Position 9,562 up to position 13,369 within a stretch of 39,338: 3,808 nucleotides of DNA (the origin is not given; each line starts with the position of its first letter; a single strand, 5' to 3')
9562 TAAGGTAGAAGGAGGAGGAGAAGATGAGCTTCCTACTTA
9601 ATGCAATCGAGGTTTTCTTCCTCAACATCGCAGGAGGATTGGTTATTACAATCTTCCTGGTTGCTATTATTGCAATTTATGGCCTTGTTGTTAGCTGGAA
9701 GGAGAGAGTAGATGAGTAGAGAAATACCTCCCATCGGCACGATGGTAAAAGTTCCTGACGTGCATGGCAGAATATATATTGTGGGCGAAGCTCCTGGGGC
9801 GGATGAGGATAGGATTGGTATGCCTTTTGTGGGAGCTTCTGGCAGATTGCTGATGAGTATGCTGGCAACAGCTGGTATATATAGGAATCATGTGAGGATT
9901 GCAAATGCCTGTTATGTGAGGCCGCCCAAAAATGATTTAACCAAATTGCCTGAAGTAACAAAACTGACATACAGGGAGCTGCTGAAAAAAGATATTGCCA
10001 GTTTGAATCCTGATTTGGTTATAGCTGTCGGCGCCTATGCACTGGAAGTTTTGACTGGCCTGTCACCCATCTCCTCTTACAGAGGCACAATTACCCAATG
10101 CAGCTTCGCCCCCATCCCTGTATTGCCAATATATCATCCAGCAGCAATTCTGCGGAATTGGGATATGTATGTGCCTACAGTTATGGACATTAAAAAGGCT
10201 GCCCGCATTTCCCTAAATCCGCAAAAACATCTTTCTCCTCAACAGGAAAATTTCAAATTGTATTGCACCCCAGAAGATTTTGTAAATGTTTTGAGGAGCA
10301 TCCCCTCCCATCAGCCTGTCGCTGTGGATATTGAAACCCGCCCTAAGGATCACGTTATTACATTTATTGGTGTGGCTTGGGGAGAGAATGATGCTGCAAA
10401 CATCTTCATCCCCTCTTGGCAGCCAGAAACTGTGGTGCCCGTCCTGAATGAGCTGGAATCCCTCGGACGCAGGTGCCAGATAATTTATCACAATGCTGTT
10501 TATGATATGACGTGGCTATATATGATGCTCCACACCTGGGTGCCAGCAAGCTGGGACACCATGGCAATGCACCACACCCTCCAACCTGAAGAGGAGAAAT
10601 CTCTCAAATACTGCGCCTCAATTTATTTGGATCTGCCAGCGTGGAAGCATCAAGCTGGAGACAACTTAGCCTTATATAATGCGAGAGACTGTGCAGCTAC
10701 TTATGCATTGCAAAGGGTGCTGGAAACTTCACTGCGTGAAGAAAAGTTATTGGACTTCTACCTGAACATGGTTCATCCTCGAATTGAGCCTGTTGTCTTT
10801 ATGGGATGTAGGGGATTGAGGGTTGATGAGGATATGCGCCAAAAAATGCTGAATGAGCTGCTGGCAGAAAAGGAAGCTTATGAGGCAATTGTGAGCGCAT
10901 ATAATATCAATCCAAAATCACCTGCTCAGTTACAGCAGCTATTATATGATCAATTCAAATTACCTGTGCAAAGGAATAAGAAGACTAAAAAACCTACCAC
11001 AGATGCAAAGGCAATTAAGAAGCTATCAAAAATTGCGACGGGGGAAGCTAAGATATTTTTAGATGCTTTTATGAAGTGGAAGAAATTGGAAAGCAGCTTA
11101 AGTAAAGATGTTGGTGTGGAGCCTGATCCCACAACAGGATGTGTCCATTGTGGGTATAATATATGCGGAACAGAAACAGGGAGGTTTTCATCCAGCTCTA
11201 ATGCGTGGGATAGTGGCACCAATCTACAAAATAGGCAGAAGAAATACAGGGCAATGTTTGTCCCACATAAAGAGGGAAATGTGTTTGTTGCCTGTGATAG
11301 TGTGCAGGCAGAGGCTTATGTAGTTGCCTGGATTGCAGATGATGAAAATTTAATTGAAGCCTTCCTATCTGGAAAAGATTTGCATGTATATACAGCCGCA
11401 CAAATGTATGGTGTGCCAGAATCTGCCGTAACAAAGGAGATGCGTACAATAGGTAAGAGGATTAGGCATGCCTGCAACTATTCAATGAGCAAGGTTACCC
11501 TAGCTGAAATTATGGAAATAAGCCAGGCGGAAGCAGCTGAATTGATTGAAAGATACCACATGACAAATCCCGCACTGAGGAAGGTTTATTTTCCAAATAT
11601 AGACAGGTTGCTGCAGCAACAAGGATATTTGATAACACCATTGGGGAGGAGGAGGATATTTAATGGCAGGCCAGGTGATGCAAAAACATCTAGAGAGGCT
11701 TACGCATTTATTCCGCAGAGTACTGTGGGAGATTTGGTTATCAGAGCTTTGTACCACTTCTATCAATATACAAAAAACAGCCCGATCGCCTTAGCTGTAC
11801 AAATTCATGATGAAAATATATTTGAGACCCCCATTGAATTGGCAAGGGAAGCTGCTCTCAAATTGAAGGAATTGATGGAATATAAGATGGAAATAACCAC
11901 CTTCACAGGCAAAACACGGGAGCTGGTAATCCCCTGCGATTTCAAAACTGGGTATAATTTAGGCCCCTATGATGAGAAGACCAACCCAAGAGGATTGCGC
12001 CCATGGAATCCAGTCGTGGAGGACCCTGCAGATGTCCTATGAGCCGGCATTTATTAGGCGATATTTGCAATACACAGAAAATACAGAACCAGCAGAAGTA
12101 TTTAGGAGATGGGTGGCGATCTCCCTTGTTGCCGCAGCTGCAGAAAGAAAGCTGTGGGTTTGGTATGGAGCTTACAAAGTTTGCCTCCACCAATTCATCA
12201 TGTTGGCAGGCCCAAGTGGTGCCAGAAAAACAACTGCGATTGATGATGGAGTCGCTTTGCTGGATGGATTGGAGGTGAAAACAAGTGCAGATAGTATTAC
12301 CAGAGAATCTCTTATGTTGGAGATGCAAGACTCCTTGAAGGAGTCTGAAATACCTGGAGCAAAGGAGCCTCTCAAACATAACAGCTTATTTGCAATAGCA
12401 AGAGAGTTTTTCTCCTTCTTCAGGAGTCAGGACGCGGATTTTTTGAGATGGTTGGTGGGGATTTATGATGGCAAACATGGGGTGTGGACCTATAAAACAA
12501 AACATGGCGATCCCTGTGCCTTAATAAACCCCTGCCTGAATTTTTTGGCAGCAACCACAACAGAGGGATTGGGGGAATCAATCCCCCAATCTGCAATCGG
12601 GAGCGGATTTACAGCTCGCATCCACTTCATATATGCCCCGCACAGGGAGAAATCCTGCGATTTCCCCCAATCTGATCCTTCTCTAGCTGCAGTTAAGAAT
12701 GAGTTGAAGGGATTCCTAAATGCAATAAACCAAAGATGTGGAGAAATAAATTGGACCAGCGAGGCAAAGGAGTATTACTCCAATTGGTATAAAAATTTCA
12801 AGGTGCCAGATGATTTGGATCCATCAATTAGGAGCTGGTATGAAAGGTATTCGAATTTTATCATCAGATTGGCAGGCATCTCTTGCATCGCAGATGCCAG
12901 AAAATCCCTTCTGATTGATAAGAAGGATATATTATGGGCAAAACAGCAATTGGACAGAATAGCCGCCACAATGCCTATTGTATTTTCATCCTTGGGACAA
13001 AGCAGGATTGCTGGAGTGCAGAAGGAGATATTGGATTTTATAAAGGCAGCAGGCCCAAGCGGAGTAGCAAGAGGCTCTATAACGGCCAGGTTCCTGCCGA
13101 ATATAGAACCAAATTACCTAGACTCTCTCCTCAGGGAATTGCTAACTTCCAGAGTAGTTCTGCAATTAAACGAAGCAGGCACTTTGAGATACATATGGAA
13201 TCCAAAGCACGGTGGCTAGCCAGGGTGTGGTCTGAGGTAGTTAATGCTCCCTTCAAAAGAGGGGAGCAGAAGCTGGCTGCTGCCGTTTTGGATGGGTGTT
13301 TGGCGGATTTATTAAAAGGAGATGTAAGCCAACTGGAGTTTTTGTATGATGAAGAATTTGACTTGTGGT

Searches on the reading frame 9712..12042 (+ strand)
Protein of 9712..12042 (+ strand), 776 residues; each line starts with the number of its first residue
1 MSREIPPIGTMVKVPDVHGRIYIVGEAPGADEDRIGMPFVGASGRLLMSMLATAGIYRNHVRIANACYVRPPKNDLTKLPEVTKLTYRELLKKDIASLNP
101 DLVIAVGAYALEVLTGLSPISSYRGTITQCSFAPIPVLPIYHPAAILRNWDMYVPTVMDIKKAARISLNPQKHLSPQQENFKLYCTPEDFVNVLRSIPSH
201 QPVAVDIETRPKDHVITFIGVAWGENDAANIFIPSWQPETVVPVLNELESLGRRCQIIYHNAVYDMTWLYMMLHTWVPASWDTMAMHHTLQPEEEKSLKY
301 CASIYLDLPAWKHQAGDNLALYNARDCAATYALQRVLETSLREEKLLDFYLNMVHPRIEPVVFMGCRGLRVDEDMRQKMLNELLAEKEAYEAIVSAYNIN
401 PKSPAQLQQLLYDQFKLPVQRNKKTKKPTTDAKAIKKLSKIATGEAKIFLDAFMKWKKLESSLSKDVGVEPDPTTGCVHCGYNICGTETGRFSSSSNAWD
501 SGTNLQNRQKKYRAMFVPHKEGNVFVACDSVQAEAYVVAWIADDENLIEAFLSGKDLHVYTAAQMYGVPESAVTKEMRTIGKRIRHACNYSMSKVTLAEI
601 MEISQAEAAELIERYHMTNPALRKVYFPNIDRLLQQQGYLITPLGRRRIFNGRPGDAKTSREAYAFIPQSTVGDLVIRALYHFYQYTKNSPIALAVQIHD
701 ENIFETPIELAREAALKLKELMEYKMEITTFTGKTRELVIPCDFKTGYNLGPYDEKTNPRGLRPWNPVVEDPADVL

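Call 9: search_protein_families(library=pfam, proteins=[window:9712-12042:+], max_evalue=0.001)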
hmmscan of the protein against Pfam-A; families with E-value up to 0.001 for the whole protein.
window:9712-12042:+ (776 aa): 3 families
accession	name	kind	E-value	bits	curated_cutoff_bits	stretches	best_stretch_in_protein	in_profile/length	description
PF00476.26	DNA_pol_A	-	4.8e-62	210.5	34.3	1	378-728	10-363/381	DNA polymerase family A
PF03167.25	UDG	-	8.3e-25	87.9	24.3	1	16-152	6-127/141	Uracil DNA glycosylase superfamily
PF01612.26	DNA_pol_A_exo1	-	2.1e-08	34.6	23.6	1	188-332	8-154/173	3'-5' exonuclease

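Call 10: search_protein_families(library=phrogs, proteins=[window:9712-12042:+], max_evalue=0.001)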
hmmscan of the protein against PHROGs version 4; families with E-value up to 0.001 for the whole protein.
window:9712-12042:+ (776 aa): 7 families
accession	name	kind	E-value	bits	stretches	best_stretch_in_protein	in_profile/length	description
phrog_17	-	DNA, RNA and nucleotide metabolism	3.5e-100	337.8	1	18-749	479-1229/1445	DNA polymerase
phrog_2573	-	DNA, RNA and nucleotide metabolism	1.5e-25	91.1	1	510-749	3-273/336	DNA polymerase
phrog_10285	-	DNA, RNA and nucleotide metabolism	1.9e-17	64.3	1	500-625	27-163/321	DNA polymerase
phrog_5995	-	DNA, RNA and nucleotide metabolism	3e-14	54.2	1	586-749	2-174/236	DNA polymerase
phrog_12241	-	DNA, RNA and nucleotide metabolism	2.9e-12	47.3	1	369-496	362-487/502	DNA polymerase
phrog_23226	-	DNA, RNA and nucleotide metabolism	1.5e-08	34.6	1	343-563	161-379/611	DNA polymerase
phrog_31382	-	DNA, RNA and nucleotide metabolism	0.00034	20.5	1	452-504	353-405/427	3'-5' exonuclease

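Call 65: search_dna_similar(query=window:9712-12042:+, collection=phages, mode=protein, max_rows=12)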
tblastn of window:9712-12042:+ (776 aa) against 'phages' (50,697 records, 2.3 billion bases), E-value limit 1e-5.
Records with a match: 2637; places in all: 2637; records where one place covers at least 80% of the query: 52.
Best place of each record, by identity: <60% 2637.
By first word of the organism name: Mycobacterium 896; Vibrio 340; Staphylococcus 291; Bacillus 193; Microbacterium 147; Gordonia 98; Enterococcus 79; Salmonella 72; Listeria 71; Streptococcus 59; and 67 more.
By host as written in the record: Mycobacterium smegmatis mc2 155 647; - 424; Mycobacterium smegmatis mc#155 119; Staphylococcus aureus 97; Microbacterium foliorum NRRL B-24224 SEA 61; Microbacterium foliorum NRRL B-24224 60; Listeria monocytogenes 51; Mycobacterium smegmatis mc2155 47; and 420 more.
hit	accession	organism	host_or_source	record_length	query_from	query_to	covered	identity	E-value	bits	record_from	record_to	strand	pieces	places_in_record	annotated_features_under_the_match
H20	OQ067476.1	Caulobacter phage Kuura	Caulobacter sp.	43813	20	767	96%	28.1%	1e-35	248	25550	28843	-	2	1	DNA polymerase | hypothetical protein (x3)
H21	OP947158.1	Desulfofustis phage LS06-2018-MD01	-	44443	5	762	98%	27.3%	3e-43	176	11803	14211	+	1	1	DNA polymerase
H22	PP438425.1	Microcystis phage Mel-JY34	Microcystis elabens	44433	17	680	86%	29.9%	5e-68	251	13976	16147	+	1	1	DNA polymerase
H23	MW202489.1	Bacteriophage sp.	Manatee Spring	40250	9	700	89%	28.4%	1e-57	219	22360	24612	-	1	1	DNA polymerase | hypothetical protein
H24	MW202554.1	Caudoviricetes sp.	Manatee Spring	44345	21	707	89%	27.4%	7e-22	178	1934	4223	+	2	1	DNA polymerase (x2)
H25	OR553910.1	Gordonia phage Fribs8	Gordonia rubripertincta NRRL B-16540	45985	81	765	88%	26.2%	3e-33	144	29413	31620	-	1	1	39: DNA polymerase I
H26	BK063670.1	Caudoviricetes sp. vir526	Methanomicrobiales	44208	20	707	80%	29.0%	7e-33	217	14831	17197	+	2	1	DNA polymerase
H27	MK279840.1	Mycobacterium phage JacoRen57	Mycobacterium smegmatis mc2 155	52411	72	765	89%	25.3%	2e-25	119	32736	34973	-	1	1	41: DNA polymerase I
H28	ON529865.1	Brevundimonas phage vB_BpoS-StAshley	Brevundimonas pondensis LVF1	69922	21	707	89%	25.0%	1e-27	126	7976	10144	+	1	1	DNA polymerase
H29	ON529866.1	Brevundimonas phage vB_BpoS-MaInes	Brevundimonas pondensis LVF1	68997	21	707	89%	24.9%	1e-26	123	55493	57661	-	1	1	DNA polymerase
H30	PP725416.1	Gordonia phage MaVan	Gordonia rubripertincta NRRL B-16540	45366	81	707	81%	26.5%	7e-35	149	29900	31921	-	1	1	40: DNA polymerase I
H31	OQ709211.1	Gordonia phage Azira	Gordonia rubripertincta NRRL B-16540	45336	81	707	81%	26.5%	2e-34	148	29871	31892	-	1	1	40: DNA polymerase I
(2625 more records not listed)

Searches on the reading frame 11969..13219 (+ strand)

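Call 9: search_protein_families(library=pfam, proteins=[window:11969-13219:+], max_evalue=0.001)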
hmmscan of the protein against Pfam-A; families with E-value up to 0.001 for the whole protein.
window:11969-13219:+ (416 aa): 1 family
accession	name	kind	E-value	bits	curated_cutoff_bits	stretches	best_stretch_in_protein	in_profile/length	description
PF13148.11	DUF3987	-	4.5e-13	49.5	27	1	149-324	155-347/364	Protein of unknown function (DUF3987)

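Call 10: search_protein_families(library=phrogs, proteins=[window:11969-13219:+], max_evalue=0.001)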
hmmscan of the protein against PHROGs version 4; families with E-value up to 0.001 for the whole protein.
window:11969-13219:+ (416 aa): 4 families
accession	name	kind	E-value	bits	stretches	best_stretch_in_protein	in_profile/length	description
phrog_14296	-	DNA, RNA and nucleotide metabolism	6e-40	138.5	1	27-362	3-340/417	DNA primase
phrog_3022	-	DNA, RNA and nucleotide metabolism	2e-07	30.8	1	185-334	525-681/788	DNA primase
phrog_5311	-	DNA, RNA and nucleotide metabolism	3.6e-07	29.8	1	180-398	439-663/692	helicase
phrog_10514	-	DNA, RNA and nucleotide metabolism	2.3e-05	23.8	1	109-364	430-696/750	DNA primase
